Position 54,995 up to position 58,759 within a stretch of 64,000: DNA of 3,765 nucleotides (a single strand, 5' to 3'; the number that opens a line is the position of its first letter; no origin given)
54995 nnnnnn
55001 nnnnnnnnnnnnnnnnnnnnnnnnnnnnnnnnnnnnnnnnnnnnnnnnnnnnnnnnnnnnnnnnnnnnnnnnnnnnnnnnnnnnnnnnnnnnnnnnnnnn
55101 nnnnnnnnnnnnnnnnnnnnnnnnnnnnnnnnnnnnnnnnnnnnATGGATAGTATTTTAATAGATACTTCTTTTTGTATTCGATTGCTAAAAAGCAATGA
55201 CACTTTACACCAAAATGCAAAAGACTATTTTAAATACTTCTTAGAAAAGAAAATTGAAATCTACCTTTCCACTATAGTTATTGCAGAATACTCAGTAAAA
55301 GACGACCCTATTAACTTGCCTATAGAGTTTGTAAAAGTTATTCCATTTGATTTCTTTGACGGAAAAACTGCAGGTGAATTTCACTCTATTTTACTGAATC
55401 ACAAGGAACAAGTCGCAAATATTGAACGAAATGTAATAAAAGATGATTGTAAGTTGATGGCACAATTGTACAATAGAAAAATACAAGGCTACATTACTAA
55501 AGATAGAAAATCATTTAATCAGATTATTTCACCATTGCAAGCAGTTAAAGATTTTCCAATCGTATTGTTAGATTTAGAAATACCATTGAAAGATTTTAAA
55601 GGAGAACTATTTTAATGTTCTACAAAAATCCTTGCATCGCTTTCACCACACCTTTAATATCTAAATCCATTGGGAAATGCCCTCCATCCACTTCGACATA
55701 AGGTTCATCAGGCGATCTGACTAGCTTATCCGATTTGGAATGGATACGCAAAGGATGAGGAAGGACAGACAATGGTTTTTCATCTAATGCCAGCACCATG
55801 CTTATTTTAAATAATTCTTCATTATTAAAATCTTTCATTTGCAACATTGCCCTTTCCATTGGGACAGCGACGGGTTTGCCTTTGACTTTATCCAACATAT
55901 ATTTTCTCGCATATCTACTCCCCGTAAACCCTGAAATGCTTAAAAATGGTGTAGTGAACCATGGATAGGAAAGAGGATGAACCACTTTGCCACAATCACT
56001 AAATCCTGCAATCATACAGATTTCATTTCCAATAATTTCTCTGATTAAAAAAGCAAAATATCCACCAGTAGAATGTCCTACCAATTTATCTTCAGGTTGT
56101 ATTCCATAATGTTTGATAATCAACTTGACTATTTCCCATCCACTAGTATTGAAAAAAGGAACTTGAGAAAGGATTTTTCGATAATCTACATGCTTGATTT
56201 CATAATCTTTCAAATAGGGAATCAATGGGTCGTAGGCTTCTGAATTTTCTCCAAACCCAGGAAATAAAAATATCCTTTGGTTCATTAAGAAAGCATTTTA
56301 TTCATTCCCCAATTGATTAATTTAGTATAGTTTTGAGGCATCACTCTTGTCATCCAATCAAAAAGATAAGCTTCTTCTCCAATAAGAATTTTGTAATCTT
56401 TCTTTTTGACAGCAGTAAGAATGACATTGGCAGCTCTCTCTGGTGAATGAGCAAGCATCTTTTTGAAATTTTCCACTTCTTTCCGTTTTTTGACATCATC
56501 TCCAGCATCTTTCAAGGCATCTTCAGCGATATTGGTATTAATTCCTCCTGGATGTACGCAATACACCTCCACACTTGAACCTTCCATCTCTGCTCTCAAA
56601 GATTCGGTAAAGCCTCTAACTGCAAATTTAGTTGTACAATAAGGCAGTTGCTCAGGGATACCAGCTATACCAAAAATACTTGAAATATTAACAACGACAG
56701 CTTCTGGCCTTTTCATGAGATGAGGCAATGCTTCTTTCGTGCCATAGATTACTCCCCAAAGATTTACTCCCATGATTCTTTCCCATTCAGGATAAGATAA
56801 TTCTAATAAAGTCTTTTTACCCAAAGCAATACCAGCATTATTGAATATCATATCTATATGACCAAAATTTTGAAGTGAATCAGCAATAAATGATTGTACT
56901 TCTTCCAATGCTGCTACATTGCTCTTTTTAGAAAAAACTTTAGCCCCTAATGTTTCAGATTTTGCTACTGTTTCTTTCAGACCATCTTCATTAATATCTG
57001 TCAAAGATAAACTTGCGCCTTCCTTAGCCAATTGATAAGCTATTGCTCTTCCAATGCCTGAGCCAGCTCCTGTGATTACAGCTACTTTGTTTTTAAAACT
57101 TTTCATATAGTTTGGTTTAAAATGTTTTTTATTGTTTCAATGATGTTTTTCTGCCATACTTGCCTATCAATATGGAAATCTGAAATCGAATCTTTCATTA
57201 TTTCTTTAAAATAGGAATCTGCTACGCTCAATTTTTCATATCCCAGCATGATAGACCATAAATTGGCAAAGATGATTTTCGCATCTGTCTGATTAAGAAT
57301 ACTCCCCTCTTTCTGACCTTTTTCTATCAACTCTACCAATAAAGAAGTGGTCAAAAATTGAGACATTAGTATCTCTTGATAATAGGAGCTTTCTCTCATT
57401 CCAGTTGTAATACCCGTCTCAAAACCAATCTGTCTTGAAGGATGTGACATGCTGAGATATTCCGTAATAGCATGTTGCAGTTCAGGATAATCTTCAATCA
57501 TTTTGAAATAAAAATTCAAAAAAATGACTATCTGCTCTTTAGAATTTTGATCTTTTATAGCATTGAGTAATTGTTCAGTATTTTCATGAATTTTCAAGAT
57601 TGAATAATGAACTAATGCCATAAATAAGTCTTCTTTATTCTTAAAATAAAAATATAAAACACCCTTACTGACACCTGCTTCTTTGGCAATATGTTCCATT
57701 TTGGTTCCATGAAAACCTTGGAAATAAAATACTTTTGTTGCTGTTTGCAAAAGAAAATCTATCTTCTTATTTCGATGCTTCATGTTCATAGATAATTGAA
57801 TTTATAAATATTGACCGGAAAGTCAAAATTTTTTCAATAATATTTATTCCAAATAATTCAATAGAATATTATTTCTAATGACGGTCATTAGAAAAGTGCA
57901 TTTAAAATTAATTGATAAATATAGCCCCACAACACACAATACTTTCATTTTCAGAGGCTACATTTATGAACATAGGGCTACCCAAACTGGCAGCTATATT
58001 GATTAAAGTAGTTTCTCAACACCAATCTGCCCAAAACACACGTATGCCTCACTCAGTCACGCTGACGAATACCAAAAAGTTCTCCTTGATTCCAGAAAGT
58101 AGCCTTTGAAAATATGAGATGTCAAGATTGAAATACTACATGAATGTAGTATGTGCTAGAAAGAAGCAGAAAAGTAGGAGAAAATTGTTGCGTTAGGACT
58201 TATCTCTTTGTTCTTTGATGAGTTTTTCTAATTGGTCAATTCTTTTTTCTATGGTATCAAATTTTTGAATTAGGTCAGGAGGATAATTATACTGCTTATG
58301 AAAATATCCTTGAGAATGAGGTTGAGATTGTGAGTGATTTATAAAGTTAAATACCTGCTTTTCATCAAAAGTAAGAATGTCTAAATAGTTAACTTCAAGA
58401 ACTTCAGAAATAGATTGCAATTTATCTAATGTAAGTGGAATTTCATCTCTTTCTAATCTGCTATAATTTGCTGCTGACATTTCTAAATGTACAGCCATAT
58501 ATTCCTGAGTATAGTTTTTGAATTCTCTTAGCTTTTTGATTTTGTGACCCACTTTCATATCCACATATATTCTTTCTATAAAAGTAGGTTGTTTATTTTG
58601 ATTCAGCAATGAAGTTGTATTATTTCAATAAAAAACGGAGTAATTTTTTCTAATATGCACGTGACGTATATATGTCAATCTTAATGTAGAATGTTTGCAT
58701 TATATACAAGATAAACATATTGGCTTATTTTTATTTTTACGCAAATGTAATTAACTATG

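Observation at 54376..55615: Non-canonical PIN-domain two-gene module: a large unrecognisable partner translationally coupled to a VapC-like nuclease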

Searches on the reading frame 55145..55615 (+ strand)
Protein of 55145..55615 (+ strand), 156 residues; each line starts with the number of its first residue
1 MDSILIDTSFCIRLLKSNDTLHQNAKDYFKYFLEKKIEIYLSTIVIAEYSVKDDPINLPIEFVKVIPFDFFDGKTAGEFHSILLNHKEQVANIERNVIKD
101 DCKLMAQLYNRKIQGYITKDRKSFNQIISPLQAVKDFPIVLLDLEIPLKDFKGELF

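Call 3: search_protein_families(library=pfam, proteins=[window:55145-55615:+], max_evalue=1)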
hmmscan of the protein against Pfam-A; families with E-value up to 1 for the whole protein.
window:55145-55615:+ (156 aa): 1 family
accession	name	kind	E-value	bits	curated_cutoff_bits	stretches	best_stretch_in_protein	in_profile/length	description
PF01850.27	PIN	-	0.00095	20.2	23.6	1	4-50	1-42/120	PIN domain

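Call 4: search_protein_families(library=padloc, proteins=[window:55145-55615:+], max_evalue=1)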
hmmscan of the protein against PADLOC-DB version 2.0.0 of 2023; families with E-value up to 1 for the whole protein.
window:55145-55615:+ (156 aa): 0 families

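Call 5: search_protein_families(library=ncbifam, proteins=[window:55145-55615:+], max_evalue=1)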
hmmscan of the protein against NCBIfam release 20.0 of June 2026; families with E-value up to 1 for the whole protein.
window:55145-55615:+ (156 aa): 0 families

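Call 8: search_solved_structures(query=window:55145-55615:+, max_evalue=10)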
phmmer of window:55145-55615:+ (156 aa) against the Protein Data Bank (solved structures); distinct sequences matched with E-value up to 10: 2.
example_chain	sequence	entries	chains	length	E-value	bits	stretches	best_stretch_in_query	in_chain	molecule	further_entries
2azj_A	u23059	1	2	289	1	12.6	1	16-60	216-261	Geranylgeranyl pyrophosphate synthetase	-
2azk_A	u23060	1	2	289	1.4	12.1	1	16-60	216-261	Geranylgeranyl pyrophosphate synthetase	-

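Call 10: find_homologous_proteins(query=window:55145-55615:+, max_evalue=0.001)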
Query window:55145-55615:+ (156 aa): 562 proteins with E <= 0.001 among 579 candidates; the best 120 are listed.
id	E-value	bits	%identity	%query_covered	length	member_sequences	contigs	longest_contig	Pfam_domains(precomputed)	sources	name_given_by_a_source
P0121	3.5e-96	337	100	100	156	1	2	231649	-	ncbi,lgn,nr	ncbi:MAG: hypothetical protein M9958_05870 [Chitinophagales bacterium]|nr:hypothetical protein [Chit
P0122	4.4e-86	304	89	100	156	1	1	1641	-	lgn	-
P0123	1.5e-85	303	90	100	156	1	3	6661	-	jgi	jgi:predicted nucleic acid-binding protein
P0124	1.7e-85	302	88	100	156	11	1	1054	-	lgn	-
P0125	7.1e-85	300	88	100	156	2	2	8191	-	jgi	jgi:predicted nucleic acid-binding protein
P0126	7.4e-85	300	87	100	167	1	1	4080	-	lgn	-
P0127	9.5e-85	300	88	100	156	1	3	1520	-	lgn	-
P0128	1.4e-84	299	87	100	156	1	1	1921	-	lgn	-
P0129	1.7e-84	299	87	100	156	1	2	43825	-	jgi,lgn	jgi:predicted nucleic acid-binding protein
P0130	1.8e-84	299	87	100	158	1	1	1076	-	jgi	jgi:predicted nucleic acid-binding protein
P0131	1.9e-84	299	87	100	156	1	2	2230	-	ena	-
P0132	2.2e-84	299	85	100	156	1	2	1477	-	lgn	-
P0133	2.6e-84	299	85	100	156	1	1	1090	-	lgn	-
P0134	3.5e-84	298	87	100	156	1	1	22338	-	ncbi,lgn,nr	ncbi:MAG: hypothetical protein PHT69_15050 [Bacteroidales bacterium]|nr:hypothetical protein [Bacter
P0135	3.6e-84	298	87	100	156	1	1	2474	-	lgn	-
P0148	4.2e-83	295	85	100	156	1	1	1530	PF01850.28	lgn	-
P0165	3.1e-81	289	85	100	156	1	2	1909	PF01850.28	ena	-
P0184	1.2e-79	283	83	100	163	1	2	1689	PF01850.28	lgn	-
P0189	4.7e-79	281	83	100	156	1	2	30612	PF01850.28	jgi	jgi:predicted nucleic acid-binding protein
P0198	1.7e-78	280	80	100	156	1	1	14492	PF01850.28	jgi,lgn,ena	-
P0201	2.1e-78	279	80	100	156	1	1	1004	PF01850.28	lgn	-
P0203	2.3e-78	279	81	100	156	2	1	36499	PF01850.28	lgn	-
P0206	3.0e-78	279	83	100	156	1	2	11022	PF01850.28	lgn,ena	-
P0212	4.6e-78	278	81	100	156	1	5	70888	PF01850.28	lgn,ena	-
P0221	1.1e-77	277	80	100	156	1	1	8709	PF01850.28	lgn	-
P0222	1.2e-77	277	81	100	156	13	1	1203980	PF01850.28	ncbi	-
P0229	1.7e-77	276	79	100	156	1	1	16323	PF01850.28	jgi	jgi:predicted nucleic acid-binding protein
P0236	2.4e-77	276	81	100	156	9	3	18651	PF01850.28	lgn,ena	-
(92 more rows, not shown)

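Call 24: predict_structure(alignment_id=A2)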
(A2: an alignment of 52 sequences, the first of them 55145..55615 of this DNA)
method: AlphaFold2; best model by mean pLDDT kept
length: 156 residues; sequences in the alignment: 52
mean_pLDDT: 89.6   pTM: 0.84
mean pLDDT of the five models: 89.6, 88.0, 86.3, 67.7, 63.2
residues with pLDDT >= 90: 85; 70-90: 66; 50-70: 5; < 50: 0
segments of 3 or more residues with pLDDT < 50: none
pLDDT, mean of each block of 10 residues (from residue 1): 91 89 93 94 89 86 92 96 90 88 94 92 89 91 86 63
secondary structure, 60 per line:
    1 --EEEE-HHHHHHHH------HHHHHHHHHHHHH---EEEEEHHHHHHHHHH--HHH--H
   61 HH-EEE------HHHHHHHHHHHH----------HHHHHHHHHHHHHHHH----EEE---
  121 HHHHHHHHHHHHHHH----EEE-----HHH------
elements in order: E3-6 H8-15 H22-34 E38-42 H43-52 E64-66 H73-84 H95-110 E115-117 H121-135 E140-142

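Call 28: fold_search(model_id=the predicted structure, library=pdb)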
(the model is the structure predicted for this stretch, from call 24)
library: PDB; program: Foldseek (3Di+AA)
matches with E <= 10: 686; with E <= 0.001: 13
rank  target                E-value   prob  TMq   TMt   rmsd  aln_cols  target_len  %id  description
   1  5wzf_B                8.2e-05  1.00  0.52  0.59   3.9       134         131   22  Crystal structure of Mycobacterium tuberculosis VapC20 (Rv2549c), Sarcin-Ricin loop cleaving toxin (released 2017-10-25)
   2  3zvk_B                1.3e-04  1.00  0.57  0.65   3.6       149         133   17  Crystal structure of VapBC2 from Rickettsia felis bound to a DNA fragment from their promoter (released 2011-12-14)
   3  1y82_B                1.6e-04  1.00  0.57  0.61   4.2       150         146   15  Conserved hypothetical protein Pfu-367848-001 from Pyrococcus furiosus (released 2005-01-25)
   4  5wz4_A                1.6e-04  1.00  0.52  0.60   3.8       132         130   19  Crystal structure of Mycobacterium tuberculosis VapC20 (Rv2549c), Sarcin-Ricin loop cleaving toxin (released 2017-10-25)
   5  6sd6_D                2.1e-04  1.00  0.60  0.70   3.5       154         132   13  Structure of VapBC from Shigella sonnei (released 2020-08-26)
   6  3tnd_A                2.3e-04  1.00  0.54  0.62   3.7       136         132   14  Crystal structure of Shigella flexneri VapBC toxin-antitoxin complex (released 2011-11-02)
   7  5wzf_A                4.6e-04  1.00  0.47  0.55   4.3       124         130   19  Crystal structure of Mycobacterium tuberculosis VapC20 (Rv2549c), Sarcin-Ricin loop cleaving toxin (released 2017-10-25)
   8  4chg_A                4.9e-04  1.00  0.53  0.60   4.2       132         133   15  Crystal structure of VapBC15 complex from Mycobacterium tuberculosis (released 2014-11-12)
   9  5ed0_A                6.6e-04  1.00  0.59  0.68   3.7       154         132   13  Structure of the Shigella flexneri VapC mutant D7N (released 2016-02-17)
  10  3zvk_A                7.0e-04  1.00  0.56  0.64   3.7       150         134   16  Crystal structure of VapBC2 from Rickettsia felis bound to a DNA fragment from their promoter (released 2011-12-14)
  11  3zvk_C                7.9e-04  1.00  0.53  0.60   4.5       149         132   13  Crystal structure of VapBC2 from Rickettsia felis bound to a DNA fragment from their promoter (released 2011-12-14)
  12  6sd6_C                8.4e-04  1.00  0.52  0.58   4.0       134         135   15  Structure of VapBC from Shigella sonnei (released 2020-08-26)
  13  8wmm_G                9.5e-04  1.00  0.54  0.61   4.4       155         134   12  Structure of CbCas9-PcrIIC1 complex bound to 28-bp DNA substrate (20-nt complementary) (released 2024-06-05)
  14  5x3t_B                1.1e-03  1.00  0.54  0.60   3.4       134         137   16  VapBC from Mycobacterium tuberculosis (released 2017-06-07)
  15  6ifc_A                1.1e-03  1.00  0.58  0.67   3.8       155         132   17  Crystal structure of VapBC from Salmonella typhimurium (released 2020-01-29)
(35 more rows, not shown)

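Call 34: search_protein_families(library=phrogs, proteins=[window:55145-55615:+], max_evalue=0.1)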
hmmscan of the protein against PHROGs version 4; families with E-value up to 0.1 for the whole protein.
window:55145-55615:+ (156 aa): 2 families
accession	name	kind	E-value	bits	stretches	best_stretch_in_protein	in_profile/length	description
phrog_29972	-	unknown function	0.039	15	0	85-117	19-51/70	-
phrog_3293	-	head and packaging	0.071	12.8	1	80-128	52-101/436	virion structural protein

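Call 88: search_solved_structures(query=A6, max_evalue=1, show_alignments=2)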
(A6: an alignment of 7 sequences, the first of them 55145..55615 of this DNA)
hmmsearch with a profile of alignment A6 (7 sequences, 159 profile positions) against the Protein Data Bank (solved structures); distinct sequences matched with E-value up to 1: 1.
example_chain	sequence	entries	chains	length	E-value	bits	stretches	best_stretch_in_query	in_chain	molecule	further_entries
4q5w_A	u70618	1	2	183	0.37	14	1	46-145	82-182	Maternal protein tudor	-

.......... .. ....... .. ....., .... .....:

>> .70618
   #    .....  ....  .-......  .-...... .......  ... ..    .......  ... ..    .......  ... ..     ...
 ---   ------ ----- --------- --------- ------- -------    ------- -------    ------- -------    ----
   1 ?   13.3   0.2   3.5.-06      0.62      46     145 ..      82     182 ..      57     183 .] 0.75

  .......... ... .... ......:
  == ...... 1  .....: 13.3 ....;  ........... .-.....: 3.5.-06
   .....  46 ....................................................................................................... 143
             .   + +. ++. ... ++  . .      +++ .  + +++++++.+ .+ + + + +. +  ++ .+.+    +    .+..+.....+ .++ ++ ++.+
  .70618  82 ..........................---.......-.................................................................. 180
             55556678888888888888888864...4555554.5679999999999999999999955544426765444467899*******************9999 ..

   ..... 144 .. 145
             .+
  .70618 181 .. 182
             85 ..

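Call 91: find_related_loci(query=A2, collection=metagenome_contigs, flank=3000)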
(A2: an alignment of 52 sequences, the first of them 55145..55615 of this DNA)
Query A2 (156 aa) in metagenome_contigs; peptide patterns used: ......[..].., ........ (x = any residue, [..] = any of these).
59 stretches matched a pattern; 50 encode a relative of the query (tblastn E <= 1e-3); 49 distinct loci.
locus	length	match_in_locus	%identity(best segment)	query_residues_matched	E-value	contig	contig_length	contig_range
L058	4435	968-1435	87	1-156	3e-90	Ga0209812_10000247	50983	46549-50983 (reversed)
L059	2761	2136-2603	87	1-156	2e-92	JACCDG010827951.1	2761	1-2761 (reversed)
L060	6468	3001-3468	87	1-156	6e-90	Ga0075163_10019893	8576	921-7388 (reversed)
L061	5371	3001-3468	88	1-156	7e-90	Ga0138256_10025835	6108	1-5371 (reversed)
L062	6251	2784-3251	84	1-156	4e-88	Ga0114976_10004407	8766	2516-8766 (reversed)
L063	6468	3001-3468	86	1-156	1e-87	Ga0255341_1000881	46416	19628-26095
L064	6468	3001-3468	83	1-156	5e-87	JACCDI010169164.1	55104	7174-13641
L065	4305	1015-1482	81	1-156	1e-84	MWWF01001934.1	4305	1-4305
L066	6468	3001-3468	83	1-156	1e-84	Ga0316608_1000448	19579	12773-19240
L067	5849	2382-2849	80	1-156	2e-84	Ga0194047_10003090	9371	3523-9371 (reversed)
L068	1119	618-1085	82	1-156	1e-90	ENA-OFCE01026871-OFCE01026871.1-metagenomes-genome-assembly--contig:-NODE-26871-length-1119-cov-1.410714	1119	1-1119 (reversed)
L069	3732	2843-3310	82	1-156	4e-84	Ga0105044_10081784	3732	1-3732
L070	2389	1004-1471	82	1-156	4e-86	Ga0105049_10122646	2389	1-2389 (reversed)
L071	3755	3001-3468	82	1-156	7e-84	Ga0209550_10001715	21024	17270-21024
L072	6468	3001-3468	81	1-156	3e-83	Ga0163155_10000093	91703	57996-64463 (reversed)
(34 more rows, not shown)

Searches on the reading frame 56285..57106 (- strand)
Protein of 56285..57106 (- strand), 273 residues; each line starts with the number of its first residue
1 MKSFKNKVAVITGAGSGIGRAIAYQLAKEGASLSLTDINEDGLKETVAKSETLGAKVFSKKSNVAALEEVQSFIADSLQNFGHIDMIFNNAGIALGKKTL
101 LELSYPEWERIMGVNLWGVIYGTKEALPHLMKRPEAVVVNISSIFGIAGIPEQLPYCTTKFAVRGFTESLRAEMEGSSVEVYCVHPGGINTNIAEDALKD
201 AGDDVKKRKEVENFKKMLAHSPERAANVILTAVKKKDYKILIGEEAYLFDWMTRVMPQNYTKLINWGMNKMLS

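Call 75: search_protein_families(library=pfam, proteins=[window:56285-57106:-], max_evalue=0.001)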
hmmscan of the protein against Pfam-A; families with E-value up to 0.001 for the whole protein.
window:56285-57106:- (273 aa): 5 families
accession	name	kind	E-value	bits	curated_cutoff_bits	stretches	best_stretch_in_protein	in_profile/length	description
PF00106.31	adh_short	-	1.4e-52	178.5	26.6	1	7-199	1-192/195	short chain dehydrogenase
PF13561.12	adh_short_C2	-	2e-40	139.3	27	1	13-231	1-215/236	Enoyl-(Acyl carrier protein) reductase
PF08659.16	KR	-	1.6e-12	48.1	22.6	1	10-179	4-173/180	KR domain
PF23441.1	SDR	-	4.2e-05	23.5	27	1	6-215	7-217/258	SDR-like rossmann domain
PF02737.24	3HCDH_N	-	0.00032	21.1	22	1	7-71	1-64/180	3-hydroxyacyl-CoA dehydrogenase, NAD binding domain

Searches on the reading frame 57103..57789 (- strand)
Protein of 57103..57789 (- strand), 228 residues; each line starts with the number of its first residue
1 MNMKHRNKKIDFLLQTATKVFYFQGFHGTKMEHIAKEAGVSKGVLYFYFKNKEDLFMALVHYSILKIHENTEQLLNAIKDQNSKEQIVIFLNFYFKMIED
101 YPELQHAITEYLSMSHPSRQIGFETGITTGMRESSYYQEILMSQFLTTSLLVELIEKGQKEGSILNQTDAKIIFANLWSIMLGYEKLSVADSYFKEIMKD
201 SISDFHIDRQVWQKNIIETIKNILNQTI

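Call 75: search_protein_families(library=pfam, proteins=[window:57103-57789:-], max_evalue=0.001)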
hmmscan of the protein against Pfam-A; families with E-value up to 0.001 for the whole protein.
window:57103-57789:- (228 aa): 1 family
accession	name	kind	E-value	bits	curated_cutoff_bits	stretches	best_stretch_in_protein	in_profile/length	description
PF00440.29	TetR_N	-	2.4e-17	62.9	24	1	13-58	1-46/47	Bacterial regulatory proteins, tetR family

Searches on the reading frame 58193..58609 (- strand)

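Call 75: search_protein_families(library=pfam, proteins=[window:58193-58609:-], max_evalue=0.001)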
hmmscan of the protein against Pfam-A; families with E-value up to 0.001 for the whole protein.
window:58193-58609:- (138 aa): 4 families
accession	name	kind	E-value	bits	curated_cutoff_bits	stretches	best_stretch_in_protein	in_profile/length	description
PF01381.28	HTH_3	-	2.2e-08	34.4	23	1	24-74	1-51/55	Helix-turn-helix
PF12844.13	HTH_19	-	2e-05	24.9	30.2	1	21-78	1-58/64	Helix-turn-helix domain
PF13560.12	HTH_31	-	2.3e-05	25.1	27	1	21-73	3-56/64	Helix-turn-helix domain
PF13443.12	HTH_26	-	0.00023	21.8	22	1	23-82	1-61/63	Cro/C1-type HTH DNA-binding domain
